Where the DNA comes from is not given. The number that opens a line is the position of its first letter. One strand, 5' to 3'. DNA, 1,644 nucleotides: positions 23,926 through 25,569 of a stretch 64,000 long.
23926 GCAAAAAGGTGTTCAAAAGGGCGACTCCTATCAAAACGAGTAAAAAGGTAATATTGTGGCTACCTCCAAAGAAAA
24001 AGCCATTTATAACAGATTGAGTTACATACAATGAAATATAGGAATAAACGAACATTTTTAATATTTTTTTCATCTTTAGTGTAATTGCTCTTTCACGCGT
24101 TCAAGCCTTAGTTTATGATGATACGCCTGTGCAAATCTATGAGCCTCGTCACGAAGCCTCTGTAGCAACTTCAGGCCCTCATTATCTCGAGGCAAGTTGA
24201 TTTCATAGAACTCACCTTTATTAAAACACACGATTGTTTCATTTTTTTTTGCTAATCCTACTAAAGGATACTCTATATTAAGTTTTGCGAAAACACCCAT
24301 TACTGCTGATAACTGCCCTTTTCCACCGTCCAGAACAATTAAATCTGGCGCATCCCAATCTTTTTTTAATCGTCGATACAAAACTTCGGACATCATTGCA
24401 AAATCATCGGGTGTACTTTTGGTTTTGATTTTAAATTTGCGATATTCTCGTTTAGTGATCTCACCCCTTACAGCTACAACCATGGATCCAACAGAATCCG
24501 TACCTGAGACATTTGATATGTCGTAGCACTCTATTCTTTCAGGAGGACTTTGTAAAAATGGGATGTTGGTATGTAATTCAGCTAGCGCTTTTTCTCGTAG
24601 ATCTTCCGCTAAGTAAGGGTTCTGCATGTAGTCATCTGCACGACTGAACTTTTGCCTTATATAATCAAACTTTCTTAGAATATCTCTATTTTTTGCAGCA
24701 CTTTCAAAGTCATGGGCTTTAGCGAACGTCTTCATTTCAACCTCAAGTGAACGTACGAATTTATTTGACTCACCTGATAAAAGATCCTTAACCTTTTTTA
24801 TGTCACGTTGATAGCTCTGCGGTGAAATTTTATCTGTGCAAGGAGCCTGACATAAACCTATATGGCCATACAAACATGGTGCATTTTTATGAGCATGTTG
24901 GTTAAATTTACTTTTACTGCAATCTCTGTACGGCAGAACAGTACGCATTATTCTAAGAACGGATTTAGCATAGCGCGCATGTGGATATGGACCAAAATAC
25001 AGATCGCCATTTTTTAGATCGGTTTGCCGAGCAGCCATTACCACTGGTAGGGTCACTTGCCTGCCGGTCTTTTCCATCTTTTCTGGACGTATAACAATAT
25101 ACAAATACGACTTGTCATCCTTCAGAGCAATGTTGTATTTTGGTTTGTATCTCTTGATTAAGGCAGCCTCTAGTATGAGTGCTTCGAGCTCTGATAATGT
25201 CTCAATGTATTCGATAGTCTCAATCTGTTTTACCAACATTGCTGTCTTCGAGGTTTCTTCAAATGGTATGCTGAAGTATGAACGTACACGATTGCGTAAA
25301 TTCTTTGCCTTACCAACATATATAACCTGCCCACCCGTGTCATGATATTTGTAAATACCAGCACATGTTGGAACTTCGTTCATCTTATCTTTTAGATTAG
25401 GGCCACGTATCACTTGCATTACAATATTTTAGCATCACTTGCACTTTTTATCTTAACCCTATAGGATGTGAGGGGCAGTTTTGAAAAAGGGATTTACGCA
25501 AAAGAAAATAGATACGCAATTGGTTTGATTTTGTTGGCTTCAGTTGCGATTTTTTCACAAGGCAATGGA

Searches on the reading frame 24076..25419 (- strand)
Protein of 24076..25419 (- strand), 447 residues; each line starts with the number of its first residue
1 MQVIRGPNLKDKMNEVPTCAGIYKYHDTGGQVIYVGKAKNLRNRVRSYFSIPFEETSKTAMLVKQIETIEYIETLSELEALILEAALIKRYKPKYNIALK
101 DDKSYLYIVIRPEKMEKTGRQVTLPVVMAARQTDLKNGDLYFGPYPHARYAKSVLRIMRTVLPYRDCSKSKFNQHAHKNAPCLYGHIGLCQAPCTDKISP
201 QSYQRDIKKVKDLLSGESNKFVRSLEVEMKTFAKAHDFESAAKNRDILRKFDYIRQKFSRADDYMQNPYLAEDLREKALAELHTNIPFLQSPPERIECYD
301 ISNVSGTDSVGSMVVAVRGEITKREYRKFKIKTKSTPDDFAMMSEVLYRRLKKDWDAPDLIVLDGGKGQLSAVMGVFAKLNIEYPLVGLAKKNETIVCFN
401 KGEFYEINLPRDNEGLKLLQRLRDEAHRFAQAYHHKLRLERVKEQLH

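Call 11: search_protein_families(library=pfam, proteins=[window:24076-25419:-], max_evalue=0.01)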
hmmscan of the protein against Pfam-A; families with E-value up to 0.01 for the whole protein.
window:24076-25419:- (447 aa): 3 families
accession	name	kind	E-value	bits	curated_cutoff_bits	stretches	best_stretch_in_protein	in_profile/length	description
PF08459.17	UvrC_RNaseH_dom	-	2.5e-49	167.6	22.3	1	289-430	6-158/159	UvrC RNAse H endonuclease domain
PF01541.30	GIY-YIG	-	3.5e-08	34.1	22.6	1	20-96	2-78/78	GIY-YIG catalytic domain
PF02151.25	UVR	-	0.0045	17.1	21.5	0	220-249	2-31/36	UvrB/uvrC motif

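Call 17: find_related_loci(query=window:24076-25419:-, collection=genome_contigs, flank=4000)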
Query window:24076-25419:- (447 aa) in genome_contigs; peptide patterns used: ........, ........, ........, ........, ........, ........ (x = any residue, [..] = any of these).
92 stretches matched a pattern; 43 encode a relative of the query (tblastn E <= 1e-3); 43 distinct loci.
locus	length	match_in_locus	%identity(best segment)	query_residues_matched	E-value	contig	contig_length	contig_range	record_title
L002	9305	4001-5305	57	8-442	1e-158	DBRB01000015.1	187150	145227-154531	MAG TPA_asm: candidate division WWE3 bacterium UBA1379 UBA1379_contig_1857, whole genome shotgun sequence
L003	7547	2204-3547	41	9-438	2e-97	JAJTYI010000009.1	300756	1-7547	MAG: bacterium isolate DTUPAT2 9-Genome5, whole genome shotgun sequence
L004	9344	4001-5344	40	9-438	2e-97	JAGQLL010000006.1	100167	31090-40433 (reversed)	MAG: Candidatus Dojkabacteria bacterium isolate HKST-UBA15 2011-04-20_1_(paired)_contig_78689, whole genome shotgun sequ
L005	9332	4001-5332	41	13-438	4e-95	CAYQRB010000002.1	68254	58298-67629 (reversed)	MAG TPA_asm: uncultured Candidatus Saccharibacteria bacterium isolate SRP329715_co1_408 genome assembly, contig: NODE_45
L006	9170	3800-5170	39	5-438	1e-92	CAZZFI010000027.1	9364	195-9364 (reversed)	MAG TPA_asm: uncultured Candidatus Saccharibacteria bacterium isolate SRP193661_co1_149 genome assembly, contig: NODE_73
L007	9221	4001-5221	39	17-438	2e-86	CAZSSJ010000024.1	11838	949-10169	MAG TPA_asm: uncultured Gammaproteobacteria bacterium isolate SRP050083_co1_3 genome assembly, contig: NODE_2486_length_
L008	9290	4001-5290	37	7-446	4e-80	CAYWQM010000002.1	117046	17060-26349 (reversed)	MAG TPA_asm: uncultured Lentisphaerales bacterium isolate SRP092796_co3_879 genome assembly, contig: NODE_95_length_1170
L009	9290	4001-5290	37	7-446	7e-79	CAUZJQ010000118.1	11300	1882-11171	MAG: Lentisphaeria bacterium isolate CB21_323.87 genome assembly, contig: Ga0302123_10003010, whole genome shotgun seque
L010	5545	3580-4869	37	7-446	3e-78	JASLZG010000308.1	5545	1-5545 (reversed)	MAG: Lentisphaeria bacterium isolate ETNP2_MAG_64 NODE_308_length_5545_cov_3.146123, whole genome shotgun sequence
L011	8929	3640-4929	37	7-446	4e-78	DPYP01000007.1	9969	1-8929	MAG TPA_asm: Lentisphaeria bacterium isolate UBA8228 contig_18370, whole genome shotgun sequence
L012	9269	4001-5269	38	14-446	1e-77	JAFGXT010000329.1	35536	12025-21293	MAG: Victivallales bacterium isolate ZodW_Metabat.56 k87_20369693, whole genome shotgun sequence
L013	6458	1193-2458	37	14-446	1e-76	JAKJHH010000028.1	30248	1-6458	MAG: Verrucomicrobia bacterium isolate UR.bin179 NODE_28_length_30248_cov_2.994001, whole genome shotgun sequence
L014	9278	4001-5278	37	14-446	1e-75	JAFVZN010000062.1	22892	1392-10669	MAG: Lentisphaeria bacterium isolate RGIG5537 Sheep_Colon.Co__c2012623, whole genome shotgun sequence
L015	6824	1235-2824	41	8-430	2e-48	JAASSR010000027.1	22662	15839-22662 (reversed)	MAG: Methanolobus sp. isolate KhS_metabat.2 KhS_C671, whole genome shotgun sequence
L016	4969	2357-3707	44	2-438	7e-83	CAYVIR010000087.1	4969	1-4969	MAG TPA_asm: uncultured Candidatus Saccharibacteria bacterium isolate SRP286056_co2_143 genome assembly, contig: NODE_29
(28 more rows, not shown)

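Call 23: find_homologous_proteins(query=window:24076-25419:-, max_evalue=1e-60)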
Query window:24076-25419:- (447 aa): 7865 proteins with E <= 1e-60 among 8000 candidates; the best 120 are listed.
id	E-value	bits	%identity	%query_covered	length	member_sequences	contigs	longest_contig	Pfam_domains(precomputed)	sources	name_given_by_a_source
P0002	1.3e-271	919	90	99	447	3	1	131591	PF27096.1,PF01541.31,PF08459.18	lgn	-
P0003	1.7e-255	865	86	99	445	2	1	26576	PF27096.1,PF01541.31,PF08459.18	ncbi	-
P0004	6.3e-199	679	67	99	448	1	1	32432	PF27096.1,PF02151.26,PF01541.31,PF08459.18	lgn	-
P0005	2.2e-196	671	67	99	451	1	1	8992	PF27096.1,PF02151.26,PF01541.31,PF08459.18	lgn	-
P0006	1.3e-185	635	62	99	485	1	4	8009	PF27096.1,PF02151.26,PF01541.31,PF08459.18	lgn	-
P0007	9.5e-180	616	63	97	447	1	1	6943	PF27096.1,PF02151.26,PF01541.31,PF08459.18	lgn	-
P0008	1.7e-167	576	58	98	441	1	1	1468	PF27096.1,PF02151.26,PF01541.31,PF08459.18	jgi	jgi:excinuclease ABC subunit C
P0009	4.9e-167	574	60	98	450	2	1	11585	PF27096.1,PF01541.31,PF08459.18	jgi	jgi:excinuclease ABC subunit C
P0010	5.9e-167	574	58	97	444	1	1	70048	PF27096.1,PF02151.26,PF01541.31,PF08459.18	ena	-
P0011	6.1e-167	574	60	98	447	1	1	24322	PF27096.1,PF02151.26,PF01541.31,PF08459.18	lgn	-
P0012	8.0e-167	573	59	98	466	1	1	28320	PF27096.1,PF02151.26,PF01541.31,PF08459.18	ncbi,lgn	-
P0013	1.6e-166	572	58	98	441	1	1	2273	PF27096.1,PF02151.26,PF01541.31,PF08459.18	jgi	jgi:excinuclease ABC subunit C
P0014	3.0e-166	572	60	96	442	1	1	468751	PF27096.1,PF02151.26,PF01541.31,PF08459.18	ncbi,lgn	-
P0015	1.5e-164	566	58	97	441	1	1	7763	PF27096.1,PF02151.26,PF01541.31,PF08459.18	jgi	jgi:excinuclease ABC subunit C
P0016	2.4e-164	565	58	98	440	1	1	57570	PF27096.1,PF02151.26,PF01541.31,PF08459.18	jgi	jgi:excinuclease ABC subunit C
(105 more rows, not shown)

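Call 27: find_encoding_contigs(protein=P0002, flank=4000, max_places=3)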
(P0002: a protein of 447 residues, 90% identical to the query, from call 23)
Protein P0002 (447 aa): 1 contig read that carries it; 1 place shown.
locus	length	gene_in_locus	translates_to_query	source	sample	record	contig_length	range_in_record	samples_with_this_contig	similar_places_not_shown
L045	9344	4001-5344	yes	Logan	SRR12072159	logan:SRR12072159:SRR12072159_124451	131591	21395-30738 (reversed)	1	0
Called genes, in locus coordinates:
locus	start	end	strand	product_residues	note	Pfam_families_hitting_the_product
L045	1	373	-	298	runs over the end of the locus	-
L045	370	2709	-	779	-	-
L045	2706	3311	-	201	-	-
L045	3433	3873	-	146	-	-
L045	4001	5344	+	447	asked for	PF01541:GIY-YIG, PF27096:UvrC_M, PF08459:UvrC_RNaseH_dom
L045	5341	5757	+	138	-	-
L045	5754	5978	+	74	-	PF03840:SecG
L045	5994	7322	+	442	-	PF00275:EPSP_synthase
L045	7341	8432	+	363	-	PF10555:MraY_sig1 (faint), PF00953:Glycos_transf_4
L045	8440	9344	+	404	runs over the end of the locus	PF01098:FTSW_RODA_SPOVE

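Call 28: find_encoding_contigs(protein=P0003, flank=4000, max_places=3)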
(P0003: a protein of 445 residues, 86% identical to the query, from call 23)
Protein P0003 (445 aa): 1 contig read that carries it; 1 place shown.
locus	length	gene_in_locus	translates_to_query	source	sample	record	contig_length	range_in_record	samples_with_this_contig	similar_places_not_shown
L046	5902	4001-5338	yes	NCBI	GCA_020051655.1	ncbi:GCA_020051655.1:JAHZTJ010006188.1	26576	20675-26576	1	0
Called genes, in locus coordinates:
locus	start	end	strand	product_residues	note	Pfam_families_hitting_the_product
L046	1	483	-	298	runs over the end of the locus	-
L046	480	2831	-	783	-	-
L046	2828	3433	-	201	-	-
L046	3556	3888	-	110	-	-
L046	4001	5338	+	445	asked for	PF01541:GIY-YIG, PF27096:UvrC_M, PF08459:UvrC_RNaseH_dom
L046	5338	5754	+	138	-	-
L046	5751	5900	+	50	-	?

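Call 29: find_encoding_contigs(protein=P0004, flank=4000, max_places=3)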
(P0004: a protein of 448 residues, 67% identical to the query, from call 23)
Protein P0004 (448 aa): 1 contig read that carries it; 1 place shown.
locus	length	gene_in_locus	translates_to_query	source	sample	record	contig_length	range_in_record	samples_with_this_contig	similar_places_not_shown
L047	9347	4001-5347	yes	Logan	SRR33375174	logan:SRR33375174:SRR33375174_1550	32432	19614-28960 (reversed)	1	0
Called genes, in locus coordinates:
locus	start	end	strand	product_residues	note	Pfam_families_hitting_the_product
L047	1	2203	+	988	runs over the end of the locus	PF00005:ABC_tran (faint), PF02463:SMC_N (faint), PF03193:RsgA_GTPase (faint), PF13191:AAA_16 (faint), PF13304:AAA_21 (faint), PF13555:AAA_29 (faint), PF17760:UvrA_inter, PF17755:UvrA_DNA-bind, +2 more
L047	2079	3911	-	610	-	PF01841:Transglut_core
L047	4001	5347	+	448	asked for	PF01541:GIY-YIG, PF27096:UvrC_M, PF02151:UVR, PF08459:UvrC_RNaseH_dom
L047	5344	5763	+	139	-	PF04020:Phage_holin_4_2 (faint)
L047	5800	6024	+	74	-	PF03840:SecG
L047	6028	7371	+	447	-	PF00275:EPSP_synthase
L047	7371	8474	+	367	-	PF00953:Glycos_transf_4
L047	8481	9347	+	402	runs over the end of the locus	PF01098:FTSW_RODA_SPOVE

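Call 30: find_encoding_contigs(protein=P0005, flank=4000, max_places=3)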
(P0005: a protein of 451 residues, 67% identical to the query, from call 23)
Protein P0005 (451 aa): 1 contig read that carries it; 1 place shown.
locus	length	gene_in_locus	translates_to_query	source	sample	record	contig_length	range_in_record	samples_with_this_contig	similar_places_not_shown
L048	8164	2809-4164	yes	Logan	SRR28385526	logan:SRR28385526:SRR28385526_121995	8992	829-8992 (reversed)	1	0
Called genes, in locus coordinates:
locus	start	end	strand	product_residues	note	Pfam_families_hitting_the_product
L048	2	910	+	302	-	?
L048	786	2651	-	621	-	PF01841:Transglut_core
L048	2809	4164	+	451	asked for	PF01541:GIY-YIG, PF27096:UvrC_M, PF02151:UVR (weak), PF08459:UvrC_RNaseH_dom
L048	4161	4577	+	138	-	-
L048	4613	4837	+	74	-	PF03840:SecG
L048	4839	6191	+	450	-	PF00275:EPSP_synthase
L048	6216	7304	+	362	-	PF10555:MraY_sig1 (faint), PF00953:Glycos_transf_4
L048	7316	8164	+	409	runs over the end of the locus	PF01098:FTSW_RODA_SPOVE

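Call 44: find_homologous_proteins(query=L045:3433-3873:-, max_evalue=0.01)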
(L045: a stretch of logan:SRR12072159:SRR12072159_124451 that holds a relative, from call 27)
Query L045:3433-3873:- (146 aa): 3 proteins with E <= 0.01 among 37 candidates.
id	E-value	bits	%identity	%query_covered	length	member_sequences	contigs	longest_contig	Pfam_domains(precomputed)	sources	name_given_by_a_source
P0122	1.0e-83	296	100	92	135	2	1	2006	-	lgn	-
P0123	3.9e-70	252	80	100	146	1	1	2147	-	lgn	-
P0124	3.4e-26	110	43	81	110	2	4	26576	-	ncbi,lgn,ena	-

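Call 45: find_encoding_contigs(protein=P0002, flank=10000, max_places=1)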
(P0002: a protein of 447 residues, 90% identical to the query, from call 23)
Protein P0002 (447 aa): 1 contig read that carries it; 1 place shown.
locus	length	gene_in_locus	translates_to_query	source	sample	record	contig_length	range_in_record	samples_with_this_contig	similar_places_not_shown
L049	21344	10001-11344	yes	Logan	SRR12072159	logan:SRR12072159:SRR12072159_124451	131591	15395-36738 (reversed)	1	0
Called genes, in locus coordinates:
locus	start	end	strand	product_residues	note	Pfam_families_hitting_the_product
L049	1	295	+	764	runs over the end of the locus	PF00912:Transgly, PF00905:Transpeptidase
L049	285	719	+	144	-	-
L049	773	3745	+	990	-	PF00005:ABC_tran (faint), PF02463:SMC_N (faint), PF03193:RsgA_GTPase (faint), PF13191:AAA_16 (faint), PF13304:AAA_21 (faint), PF13555:AAA_29 (faint), PF17760:UvrA_inter, PF17755:UvrA_DNA-bind, +2 more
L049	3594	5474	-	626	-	PF01841:Transglut_core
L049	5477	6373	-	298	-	-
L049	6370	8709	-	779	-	-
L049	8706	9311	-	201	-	-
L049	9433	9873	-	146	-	-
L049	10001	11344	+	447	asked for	PF01541:GIY-YIG, PF27096:UvrC_M, PF08459:UvrC_RNaseH_dom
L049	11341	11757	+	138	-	-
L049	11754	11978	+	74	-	PF03840:SecG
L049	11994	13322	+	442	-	PF00275:EPSP_synthase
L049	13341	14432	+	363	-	PF10555:MraY_sig1 (faint), PF00953:Glycos_transf_4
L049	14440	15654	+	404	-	PF01098:FTSW_RODA_SPOVE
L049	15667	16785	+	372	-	PF03033:Glyco_transf_28, PF04101:Glyco_tran_28_C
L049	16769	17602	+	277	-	PF08478:POTRA_1, PF03799:FtsQ_DivIB_C (weak)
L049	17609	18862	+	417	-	PF11104:PilM_2 (faint), PF14450:FtsA, PF02491:SHS2_FTSA, PF06723:MreB_Mbl (weak), PF14450:FtsA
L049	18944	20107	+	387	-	PF00091:Tubulin, PF12327:FtsZ_C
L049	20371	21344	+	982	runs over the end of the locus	PF03477:ATP-cone, PF00317:Ribonuc_red_lgN, PF02867:Ribonuc_red_lgC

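Call 51: find_encoding_contigs(protein=P0123, flank=3000, max_places=2)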
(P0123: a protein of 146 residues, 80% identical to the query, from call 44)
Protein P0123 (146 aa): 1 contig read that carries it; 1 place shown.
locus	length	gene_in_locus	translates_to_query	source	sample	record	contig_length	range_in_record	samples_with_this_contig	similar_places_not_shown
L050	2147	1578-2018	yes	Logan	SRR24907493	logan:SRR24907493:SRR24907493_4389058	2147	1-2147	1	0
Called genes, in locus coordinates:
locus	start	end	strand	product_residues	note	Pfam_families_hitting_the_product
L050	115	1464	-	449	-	PF01541:GIY-YIG, PF27096:UvrC_M, PF08459:UvrC_RNaseH_dom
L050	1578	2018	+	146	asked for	-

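Call 52: search_protein_families(library=pfam, proteins=[P0123, P0124, L049:8706-9311:-, L049:6370-8709:-, L049:5477-6373:-], max_evalue=0.1)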
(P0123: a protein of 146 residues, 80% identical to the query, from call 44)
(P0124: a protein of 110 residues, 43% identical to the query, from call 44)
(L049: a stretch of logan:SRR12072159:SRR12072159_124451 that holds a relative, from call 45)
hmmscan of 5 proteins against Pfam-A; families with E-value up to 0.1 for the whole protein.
P0123 (146 aa): 0 families

P0124 (110 aa): 0 families

L049:8706-9311:- (201 aa): 2 families
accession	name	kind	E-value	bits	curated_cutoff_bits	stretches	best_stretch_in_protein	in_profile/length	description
PF17733.7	KPWE_dom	-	0.031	14.8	27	1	141-167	5-29/48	PEX14-like KPWE domain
PF11364.13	DUF3165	-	0.087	13.6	25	0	12-40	19-47/81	Protein of unknown function (DUF3165)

L049:6370-8709:- (779 aa): 0 families

L049:5477-6373:- (298 aa): 0 families

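Call 67: find_encoding_contigs(protein=P0006, flank=4000, max_places=2)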
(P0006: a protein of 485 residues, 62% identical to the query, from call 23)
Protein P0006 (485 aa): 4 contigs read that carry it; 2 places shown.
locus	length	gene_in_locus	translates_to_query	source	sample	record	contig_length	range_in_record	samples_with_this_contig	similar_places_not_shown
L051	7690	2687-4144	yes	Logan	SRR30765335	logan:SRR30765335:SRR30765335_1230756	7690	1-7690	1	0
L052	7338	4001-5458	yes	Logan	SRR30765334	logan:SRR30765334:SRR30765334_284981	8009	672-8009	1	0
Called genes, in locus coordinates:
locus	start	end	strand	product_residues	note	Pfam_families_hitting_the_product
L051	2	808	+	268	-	?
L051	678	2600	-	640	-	PF01841:Transglut_core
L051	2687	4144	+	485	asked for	PF01541:GIY-YIG, PF27096:UvrC_M, PF02151:UVR (weak), PF08459:UvrC_RNaseH_dom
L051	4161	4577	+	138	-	PF04020:Phage_holin_4_2 (weak)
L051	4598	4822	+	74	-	PF03840:SecG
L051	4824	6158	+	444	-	PF00275:EPSP_synthase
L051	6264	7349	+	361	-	PF10555:MraY_sig1 (faint), PF00953:Glycos_transf_4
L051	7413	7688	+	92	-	?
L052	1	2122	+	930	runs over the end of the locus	?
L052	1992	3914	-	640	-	PF01841:Transglut_core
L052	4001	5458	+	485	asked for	PF01541:GIY-YIG, PF27096:UvrC_M, PF02151:UVR (weak), PF08459:UvrC_RNaseH_dom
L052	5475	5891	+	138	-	PF04020:Phage_holin_4_2 (weak)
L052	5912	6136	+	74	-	PF03840:SecG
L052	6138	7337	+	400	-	?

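Call 68: find_encoding_contigs(protein=P0007, flank=4000, max_places=2)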
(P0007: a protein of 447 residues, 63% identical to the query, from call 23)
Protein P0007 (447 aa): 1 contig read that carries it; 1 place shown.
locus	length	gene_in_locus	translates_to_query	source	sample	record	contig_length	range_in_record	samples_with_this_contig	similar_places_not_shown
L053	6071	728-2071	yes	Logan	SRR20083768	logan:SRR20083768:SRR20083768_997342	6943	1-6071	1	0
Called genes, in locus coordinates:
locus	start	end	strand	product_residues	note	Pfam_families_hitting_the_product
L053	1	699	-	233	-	?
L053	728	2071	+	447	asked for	PF01541:GIY-YIG, PF27096:UvrC_M, PF02151:UVR (weak), PF08459:UvrC_RNaseH_dom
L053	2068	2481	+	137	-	PF04020:Phage_holin_4_2 (faint)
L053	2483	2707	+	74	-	PF03840:SecG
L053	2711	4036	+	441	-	PF00275:EPSP_synthase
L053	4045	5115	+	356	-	PF10555:MraY_sig1 (weak), PF00953:Glycos_transf_4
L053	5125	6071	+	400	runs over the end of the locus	PF01098:FTSW_RODA_SPOVE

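Call 69: search_protein_representatives(alignment_id=A6)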
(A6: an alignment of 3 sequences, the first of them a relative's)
Query: 3 sequences, 146 profile positions. Proteins with E-value up to 0.001 (for the whole library): 3; up to 1e-10: 3; up to 1e-30: 2. The best 3 are listed.
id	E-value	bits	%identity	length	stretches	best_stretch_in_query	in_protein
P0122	3.4e-80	283.3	-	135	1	12-146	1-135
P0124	1.1e-50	187.6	-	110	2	70-140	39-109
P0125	3.5e-19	85.4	-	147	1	53-146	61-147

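Call 71: find_encoding_contigs(protein=P0125, flank=5000, max_places=2)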
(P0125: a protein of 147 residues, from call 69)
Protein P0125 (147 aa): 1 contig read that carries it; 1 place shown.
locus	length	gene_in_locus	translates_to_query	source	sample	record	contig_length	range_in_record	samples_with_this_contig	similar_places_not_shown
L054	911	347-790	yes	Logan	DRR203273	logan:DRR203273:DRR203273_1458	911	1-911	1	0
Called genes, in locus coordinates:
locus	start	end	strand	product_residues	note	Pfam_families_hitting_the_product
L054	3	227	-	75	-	?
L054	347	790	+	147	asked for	-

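Call 76: search_protein_families(library=ncbifam, proteins=[P0123, L049:8706-9311:-, L049:6370-8709:-, L049:5477-6373:-], max_evalue=0.01)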
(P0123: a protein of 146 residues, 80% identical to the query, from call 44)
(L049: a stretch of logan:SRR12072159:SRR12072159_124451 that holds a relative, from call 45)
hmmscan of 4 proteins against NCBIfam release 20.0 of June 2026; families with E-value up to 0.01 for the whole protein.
P0123 (146 aa): 0 families

L049:8706-9311:- (201 aa): 0 families

L049:6370-8709:- (779 aa): 0 families

L049:5477-6373:- (298 aa): 0 families

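Call 77: search_protein_families(library=phrogs, proteins=[P0123, L049:8706-9311:-, L049:6370-8709:-, L049:5477-6373:-], max_evalue=0.01)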
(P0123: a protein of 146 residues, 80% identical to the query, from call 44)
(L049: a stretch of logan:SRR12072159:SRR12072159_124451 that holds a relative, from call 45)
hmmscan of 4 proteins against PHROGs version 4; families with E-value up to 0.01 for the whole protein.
P0123 (146 aa): 0 families

L049:8706-9311:- (201 aa): 0 families

L049:6370-8709:- (779 aa): 0 families

L049:5477-6373:- (298 aa): 0 families

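Call 80: predict_structure(alignment_id=A6)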
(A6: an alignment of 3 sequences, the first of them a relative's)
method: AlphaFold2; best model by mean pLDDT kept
length: 146 residues; sequences in the alignment: 3
mean_pLDDT: 45.3   pTM: 0.32
mean pLDDT of the five models: 45.3, 44.6, 40.9, 40.7, 40.1
residues with pLDDT >= 90: 0; 70-90: 14; 50-70: 29; < 50: 103
segments of 3 or more residues with pLDDT < 50: 19-35, 41-71, 84-87, 99-107, 110-146
pLDDT, mean of each block of 10 residues (from residue 1): 80 63 33 47 39 28 36 54 49 52 47 43 34 36 34
secondary structure, 60 per line:
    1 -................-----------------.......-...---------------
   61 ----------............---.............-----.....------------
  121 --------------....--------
elements in order: H2-17 H35-41 E71-82 E86-98 E104-108 H135-138
